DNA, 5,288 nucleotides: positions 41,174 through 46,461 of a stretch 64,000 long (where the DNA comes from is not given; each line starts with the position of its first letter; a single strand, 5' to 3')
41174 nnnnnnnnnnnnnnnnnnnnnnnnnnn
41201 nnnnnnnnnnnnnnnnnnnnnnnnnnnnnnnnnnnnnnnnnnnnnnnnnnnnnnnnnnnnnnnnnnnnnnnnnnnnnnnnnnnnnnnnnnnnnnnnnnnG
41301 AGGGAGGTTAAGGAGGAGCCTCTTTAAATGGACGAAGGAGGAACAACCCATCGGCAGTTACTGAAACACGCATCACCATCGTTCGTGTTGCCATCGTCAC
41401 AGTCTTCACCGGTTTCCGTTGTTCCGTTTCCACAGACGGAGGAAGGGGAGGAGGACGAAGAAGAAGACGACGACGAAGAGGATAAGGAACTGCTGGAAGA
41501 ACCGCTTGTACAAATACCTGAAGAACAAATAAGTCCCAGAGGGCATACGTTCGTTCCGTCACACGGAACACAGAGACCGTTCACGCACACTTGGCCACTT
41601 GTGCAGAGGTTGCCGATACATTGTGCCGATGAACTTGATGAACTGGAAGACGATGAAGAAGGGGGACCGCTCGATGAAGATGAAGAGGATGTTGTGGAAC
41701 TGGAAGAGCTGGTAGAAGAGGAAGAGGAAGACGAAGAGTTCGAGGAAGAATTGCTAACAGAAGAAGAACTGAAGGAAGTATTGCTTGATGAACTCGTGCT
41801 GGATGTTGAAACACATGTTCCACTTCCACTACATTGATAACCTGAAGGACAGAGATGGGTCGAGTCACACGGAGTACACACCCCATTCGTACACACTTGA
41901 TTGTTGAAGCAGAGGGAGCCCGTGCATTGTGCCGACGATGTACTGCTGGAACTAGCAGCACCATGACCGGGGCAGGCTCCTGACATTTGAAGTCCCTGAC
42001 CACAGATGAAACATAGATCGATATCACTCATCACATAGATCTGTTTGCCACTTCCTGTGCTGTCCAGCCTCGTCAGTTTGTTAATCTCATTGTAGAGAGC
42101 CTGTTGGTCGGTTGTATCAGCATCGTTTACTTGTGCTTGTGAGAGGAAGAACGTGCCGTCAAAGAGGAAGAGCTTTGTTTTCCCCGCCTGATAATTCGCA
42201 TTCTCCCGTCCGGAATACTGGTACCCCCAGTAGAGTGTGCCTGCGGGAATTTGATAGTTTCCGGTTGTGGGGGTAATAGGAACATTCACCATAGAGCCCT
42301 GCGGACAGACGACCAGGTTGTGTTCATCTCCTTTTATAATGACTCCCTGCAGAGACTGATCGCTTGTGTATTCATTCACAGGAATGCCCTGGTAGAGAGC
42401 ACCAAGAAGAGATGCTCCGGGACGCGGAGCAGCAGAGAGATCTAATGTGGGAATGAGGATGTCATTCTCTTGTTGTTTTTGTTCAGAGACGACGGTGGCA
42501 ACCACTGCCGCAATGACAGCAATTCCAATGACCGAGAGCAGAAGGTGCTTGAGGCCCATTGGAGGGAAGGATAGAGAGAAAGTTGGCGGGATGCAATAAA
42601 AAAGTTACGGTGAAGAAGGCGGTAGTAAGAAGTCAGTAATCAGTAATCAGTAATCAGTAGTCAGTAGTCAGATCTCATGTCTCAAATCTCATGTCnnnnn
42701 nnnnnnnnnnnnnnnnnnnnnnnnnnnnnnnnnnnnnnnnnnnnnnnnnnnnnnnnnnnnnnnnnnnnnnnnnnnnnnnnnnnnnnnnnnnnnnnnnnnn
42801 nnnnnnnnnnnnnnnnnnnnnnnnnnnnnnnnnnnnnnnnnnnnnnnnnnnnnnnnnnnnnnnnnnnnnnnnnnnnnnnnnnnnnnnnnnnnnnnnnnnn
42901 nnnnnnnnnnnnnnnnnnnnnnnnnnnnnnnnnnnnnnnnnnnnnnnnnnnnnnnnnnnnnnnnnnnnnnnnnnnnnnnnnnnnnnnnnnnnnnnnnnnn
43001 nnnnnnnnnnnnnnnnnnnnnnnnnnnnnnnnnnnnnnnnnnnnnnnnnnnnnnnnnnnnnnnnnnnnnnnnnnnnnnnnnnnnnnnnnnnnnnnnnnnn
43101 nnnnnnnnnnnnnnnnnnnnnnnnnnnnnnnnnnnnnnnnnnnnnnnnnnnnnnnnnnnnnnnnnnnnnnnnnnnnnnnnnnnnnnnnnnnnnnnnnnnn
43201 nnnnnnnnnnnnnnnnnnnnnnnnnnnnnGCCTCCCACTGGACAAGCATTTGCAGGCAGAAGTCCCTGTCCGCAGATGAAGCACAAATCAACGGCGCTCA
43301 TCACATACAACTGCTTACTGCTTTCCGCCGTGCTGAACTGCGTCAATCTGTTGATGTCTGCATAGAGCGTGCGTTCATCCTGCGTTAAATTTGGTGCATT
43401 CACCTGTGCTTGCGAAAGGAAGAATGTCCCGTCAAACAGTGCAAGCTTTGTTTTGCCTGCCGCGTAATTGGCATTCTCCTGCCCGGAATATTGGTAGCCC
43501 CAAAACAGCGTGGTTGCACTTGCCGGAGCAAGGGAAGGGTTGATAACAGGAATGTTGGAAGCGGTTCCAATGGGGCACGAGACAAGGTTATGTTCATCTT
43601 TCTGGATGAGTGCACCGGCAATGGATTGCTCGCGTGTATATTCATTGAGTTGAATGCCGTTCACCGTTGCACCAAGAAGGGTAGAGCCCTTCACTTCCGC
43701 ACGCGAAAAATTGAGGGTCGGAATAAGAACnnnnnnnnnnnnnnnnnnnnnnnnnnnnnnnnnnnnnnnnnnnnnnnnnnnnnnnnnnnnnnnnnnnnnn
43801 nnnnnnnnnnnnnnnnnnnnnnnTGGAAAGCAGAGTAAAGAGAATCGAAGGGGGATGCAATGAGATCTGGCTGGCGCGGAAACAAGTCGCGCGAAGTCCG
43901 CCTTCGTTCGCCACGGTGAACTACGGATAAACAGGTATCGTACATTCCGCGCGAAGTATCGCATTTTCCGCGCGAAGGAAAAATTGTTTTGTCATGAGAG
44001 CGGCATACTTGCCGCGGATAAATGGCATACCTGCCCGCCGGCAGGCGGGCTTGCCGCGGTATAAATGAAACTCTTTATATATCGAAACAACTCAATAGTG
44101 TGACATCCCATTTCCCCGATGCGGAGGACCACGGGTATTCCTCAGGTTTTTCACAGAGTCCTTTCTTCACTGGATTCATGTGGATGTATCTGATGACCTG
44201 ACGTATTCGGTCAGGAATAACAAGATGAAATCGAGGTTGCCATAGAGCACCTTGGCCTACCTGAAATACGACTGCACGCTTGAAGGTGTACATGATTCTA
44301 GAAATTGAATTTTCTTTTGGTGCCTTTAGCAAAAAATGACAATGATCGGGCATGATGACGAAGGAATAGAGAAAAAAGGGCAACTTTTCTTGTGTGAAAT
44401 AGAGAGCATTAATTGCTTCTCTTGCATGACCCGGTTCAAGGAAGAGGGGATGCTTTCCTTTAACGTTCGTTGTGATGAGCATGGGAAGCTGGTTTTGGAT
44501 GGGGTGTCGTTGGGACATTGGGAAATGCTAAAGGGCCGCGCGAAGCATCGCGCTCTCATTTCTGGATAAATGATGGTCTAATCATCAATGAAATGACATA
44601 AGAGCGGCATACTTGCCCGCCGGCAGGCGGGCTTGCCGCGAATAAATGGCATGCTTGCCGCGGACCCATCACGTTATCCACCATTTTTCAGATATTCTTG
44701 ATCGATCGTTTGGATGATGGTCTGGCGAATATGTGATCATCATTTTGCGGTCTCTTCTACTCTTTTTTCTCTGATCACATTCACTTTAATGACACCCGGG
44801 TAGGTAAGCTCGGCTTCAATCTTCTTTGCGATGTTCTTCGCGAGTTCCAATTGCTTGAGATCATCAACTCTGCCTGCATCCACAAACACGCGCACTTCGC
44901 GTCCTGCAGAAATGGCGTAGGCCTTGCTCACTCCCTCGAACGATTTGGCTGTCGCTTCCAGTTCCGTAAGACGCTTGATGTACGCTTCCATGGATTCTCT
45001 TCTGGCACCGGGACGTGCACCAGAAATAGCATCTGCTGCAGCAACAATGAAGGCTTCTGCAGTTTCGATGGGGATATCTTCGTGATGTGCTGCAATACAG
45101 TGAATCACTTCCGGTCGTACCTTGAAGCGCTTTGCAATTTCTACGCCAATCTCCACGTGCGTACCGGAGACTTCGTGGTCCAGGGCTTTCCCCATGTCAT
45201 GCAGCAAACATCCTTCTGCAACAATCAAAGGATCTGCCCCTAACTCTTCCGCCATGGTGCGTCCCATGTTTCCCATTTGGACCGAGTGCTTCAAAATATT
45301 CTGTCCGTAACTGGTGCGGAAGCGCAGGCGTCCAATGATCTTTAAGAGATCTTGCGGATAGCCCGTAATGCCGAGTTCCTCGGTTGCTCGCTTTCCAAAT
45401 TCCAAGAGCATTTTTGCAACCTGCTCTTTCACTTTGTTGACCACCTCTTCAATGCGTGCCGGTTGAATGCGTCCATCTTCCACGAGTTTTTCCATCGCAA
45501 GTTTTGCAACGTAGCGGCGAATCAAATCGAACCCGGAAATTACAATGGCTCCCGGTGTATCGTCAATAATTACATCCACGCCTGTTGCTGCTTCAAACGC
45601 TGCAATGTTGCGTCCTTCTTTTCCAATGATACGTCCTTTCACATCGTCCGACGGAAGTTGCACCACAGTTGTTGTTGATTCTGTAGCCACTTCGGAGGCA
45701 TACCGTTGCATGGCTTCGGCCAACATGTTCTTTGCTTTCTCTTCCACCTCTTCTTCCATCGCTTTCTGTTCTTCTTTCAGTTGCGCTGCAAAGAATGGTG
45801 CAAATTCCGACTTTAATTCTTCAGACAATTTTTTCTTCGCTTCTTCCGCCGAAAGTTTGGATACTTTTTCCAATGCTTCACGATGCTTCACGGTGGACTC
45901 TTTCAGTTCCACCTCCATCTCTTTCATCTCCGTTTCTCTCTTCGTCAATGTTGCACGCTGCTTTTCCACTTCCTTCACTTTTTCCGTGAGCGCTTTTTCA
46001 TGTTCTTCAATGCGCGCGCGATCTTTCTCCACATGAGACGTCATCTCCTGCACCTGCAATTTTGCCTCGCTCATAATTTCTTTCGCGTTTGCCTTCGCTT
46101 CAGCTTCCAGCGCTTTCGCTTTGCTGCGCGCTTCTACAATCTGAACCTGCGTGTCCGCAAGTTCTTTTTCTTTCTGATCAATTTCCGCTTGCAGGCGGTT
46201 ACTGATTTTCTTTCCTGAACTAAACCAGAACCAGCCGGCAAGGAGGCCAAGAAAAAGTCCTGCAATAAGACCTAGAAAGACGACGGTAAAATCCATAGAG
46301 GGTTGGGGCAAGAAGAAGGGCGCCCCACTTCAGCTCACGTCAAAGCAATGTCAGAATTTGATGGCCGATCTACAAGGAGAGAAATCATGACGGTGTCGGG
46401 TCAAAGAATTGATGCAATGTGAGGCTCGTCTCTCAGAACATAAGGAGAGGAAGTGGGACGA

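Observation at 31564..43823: Twelve-kb run of seven co-directional genes for N-terminally anchored, module-shuffled surface proteins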

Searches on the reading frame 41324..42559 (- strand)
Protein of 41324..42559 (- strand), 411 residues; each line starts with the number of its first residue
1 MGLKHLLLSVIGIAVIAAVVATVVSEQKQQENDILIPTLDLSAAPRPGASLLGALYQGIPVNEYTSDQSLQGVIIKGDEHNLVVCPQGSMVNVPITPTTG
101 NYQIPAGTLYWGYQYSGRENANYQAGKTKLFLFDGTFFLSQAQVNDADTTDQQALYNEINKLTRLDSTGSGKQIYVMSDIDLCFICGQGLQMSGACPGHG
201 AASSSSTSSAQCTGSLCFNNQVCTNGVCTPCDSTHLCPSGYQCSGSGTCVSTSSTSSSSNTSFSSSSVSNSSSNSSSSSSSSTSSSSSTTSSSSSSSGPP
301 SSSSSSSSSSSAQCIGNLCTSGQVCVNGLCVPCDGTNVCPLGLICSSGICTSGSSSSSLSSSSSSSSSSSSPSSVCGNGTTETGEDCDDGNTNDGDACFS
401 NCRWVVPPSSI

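Call 3: search_protein_families(library=pfam, proteins=[window:41324-42559:-], max_evalue=0.1)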
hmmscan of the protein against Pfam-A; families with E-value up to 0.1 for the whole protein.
window:41324-42559:- (411 aa): 2 families
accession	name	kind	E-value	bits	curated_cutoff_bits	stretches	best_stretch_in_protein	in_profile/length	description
PF13948.11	DUF4215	-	3.9e-05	24.3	27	1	373-402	18-46/47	Domain of unknown function (DUF4215)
PF03105.24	SPX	-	0.0036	17.8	27.8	1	253-375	47-118/340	SPX domain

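Call 4: search_protein_families(library=ncbifam, proteins=[window:41324-42559:-], max_evalue=0.1)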
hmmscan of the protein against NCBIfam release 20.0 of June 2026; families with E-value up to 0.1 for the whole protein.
window:41324-42559:- (411 aa): 1 family
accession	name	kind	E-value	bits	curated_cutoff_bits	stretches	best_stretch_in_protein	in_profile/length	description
TIGR02232.1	myxo_disulf_rpt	repeat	6.9e-08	32.2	20.8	1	375-403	3-31/38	cysteine-rich acidic repeat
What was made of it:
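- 41324..42559 (-): G6: 411 aa. Helix, a 160-aa N-domain of its own kind, two 8-Cys modules in long poly-Ser, TIGR02232 cap. TIGR02232 32.2 bits (call 4).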

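Call 76: find_encoding_contigs(protein=window:41324-42559:-, flank=10000, max_places=6)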
Protein window:41324-42559:- (411 aa): no gene with exactly this product is on record in the collection.

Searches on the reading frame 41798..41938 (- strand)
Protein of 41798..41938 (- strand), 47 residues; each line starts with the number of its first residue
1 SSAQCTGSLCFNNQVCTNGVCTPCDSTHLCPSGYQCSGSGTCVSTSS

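Call 84: search_solved_structures(query=window:41798-41938:-, max_evalue=1)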
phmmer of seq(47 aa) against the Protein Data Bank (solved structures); distinct sequences matched with E-value up to 1: 4.
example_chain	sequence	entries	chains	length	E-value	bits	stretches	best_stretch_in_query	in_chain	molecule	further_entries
6cku_A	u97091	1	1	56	0.17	15.4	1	20-44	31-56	Granulin-AaE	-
5ky4_B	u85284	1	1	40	0.25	14.9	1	3-36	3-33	Neurogenic locus notch homolog protein 1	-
1p3c_A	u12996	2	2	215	0.83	13.2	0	3-23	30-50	glutamyl-endopeptidase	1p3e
6l1w_A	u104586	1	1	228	0.9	13.1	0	14-31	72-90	Zinc finger CCCH-type antiviral protein 1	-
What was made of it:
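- Tried and rejected: The 8-Cys module has no significant PDB sequence match; granulin and Notch EGF score E = 0.17-0.25 (call 84).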

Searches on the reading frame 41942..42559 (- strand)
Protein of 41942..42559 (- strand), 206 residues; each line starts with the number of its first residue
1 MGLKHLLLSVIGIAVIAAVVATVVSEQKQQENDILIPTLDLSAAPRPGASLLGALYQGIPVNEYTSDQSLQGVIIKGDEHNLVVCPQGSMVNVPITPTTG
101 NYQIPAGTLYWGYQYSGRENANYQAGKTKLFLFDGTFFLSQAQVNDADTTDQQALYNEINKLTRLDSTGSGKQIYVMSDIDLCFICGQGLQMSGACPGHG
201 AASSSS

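Call 14: find_related_loci(query=A2, collection=genome_contigs, flank=10000)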
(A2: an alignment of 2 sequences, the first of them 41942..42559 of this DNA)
Query A2 (206 aa) in genome_contigs; peptide patterns used: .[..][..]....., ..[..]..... (x = any residue, [..] = any of these).
27 stretches matched a pattern, but none encodes a relative of the query by tblastn (E <= 1e-3).

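Call 75: predict_structure(alignment_id=A10)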
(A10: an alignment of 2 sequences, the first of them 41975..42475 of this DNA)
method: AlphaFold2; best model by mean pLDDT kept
length: 167 residues; sequences in the alignment: 2
mean_pLDDT: 31.9   pTM: 0.23
mean pLDDT of the five models: 31.9, 29.7, 29.6, 26.7, 26.2
residues with pLDDT >= 90: 0; 70-90: 0; 50-70: 0; < 50: 167
segments of 3 or more residues with pLDDT < 50: 1-167
pLDDT, mean of each block of 10 residues (from residue 1): 31 32 34 35 30 23 24 28 33 31 36 37 45 37 30 29 26
secondary structure, 60 per line:
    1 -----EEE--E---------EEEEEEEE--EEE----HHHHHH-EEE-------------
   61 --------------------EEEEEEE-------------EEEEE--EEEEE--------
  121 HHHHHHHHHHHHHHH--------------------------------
elements in order: E6-8 E21-28 E31-33 H38-43 E45-47 E81-87 E101-105 E108-112 H121-135
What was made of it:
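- Tried and rejected: The G6 N-domain model failed (pLDDT 32, call 75) and I did not search with it.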

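Call 87: find_related_loci(query=A2, collection=metagenome_contigs, flank=10000)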
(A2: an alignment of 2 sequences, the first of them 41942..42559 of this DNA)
Query A2 (206 aa) in metagenome_contigs; peptide patterns used: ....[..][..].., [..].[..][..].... (x = any residue, [..] = any of these).
142 stretches matched a pattern, but none encodes a relative of the query by tblastn (E <= 1e-3).
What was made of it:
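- Tried and rejected: Degenerate-pattern scans found no relatives of the G6/G7 N-domain in GTDB genomes (call 14) or JGI metagenomes (call 87).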

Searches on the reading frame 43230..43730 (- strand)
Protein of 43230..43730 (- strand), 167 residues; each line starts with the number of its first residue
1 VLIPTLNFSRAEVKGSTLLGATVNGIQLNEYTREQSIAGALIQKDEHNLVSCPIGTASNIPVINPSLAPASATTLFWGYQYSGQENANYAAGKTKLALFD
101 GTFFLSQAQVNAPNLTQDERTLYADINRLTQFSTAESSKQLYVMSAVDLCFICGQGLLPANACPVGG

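Call 18: find_homologous_proteins(query=window:43230-43730:-, max_evalue=0.001)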
Query window:43230-43730:-: 54 candidates shared short words with the query, none scored E <= 0.001.

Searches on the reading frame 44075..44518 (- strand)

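Call 19: search_protein_families(library=pfam, proteins=[window:44075-44518:-], max_evalue=0.001)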
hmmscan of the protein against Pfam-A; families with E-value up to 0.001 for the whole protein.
window:44075-44518:- (147 aa): 1 family
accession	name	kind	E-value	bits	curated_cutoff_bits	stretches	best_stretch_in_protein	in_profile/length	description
PF01797.21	Y1_Tnp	-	5.6e-08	33.4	23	1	19-84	13-77/121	Transposase IS200 like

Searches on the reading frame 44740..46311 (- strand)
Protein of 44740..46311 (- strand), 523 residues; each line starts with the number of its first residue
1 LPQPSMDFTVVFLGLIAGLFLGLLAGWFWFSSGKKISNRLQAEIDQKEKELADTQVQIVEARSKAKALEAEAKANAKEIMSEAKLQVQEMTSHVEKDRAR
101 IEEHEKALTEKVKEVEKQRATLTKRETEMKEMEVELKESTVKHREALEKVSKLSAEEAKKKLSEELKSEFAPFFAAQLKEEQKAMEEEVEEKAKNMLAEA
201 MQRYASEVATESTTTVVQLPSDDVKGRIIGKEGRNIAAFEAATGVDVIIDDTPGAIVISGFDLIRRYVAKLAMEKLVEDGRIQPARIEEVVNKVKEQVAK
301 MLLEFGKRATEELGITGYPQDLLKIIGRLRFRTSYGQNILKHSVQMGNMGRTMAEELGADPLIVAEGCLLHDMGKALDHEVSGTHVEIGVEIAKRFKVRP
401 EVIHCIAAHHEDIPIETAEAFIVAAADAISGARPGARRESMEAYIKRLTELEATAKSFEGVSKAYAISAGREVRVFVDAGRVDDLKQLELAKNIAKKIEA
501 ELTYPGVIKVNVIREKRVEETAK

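Call 19: search_protein_families(library=pfam, proteins=[window:44740-46311:-], max_evalue=0.001)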
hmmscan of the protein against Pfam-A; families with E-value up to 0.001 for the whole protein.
window:44740-46311:- (523 aa): 4 families
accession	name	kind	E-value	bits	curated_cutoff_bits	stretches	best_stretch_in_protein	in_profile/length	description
PF12072.13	RNase_Y_N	-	1.1e-17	64.6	32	1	14-207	5-200/201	RNase Y N-terminal region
PF01966.28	HD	-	2e-17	64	22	1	340-430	2-114/116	HD domain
PF00013.35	KH_1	-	3.9e-07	30.2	21.5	1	215-263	2-54/66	KH domain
PF13083.13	KH_KhpA-B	-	0.00013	22.3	32.1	1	187-239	2-54/73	KhpA/KhpB, KH domain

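Call 61: find_encoding_contigs(protein=window:44740-46311:-, flank=10000, max_places=8)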
Protein window:44740-46311:- (523 aa): no gene with exactly this product is on record in the collection.
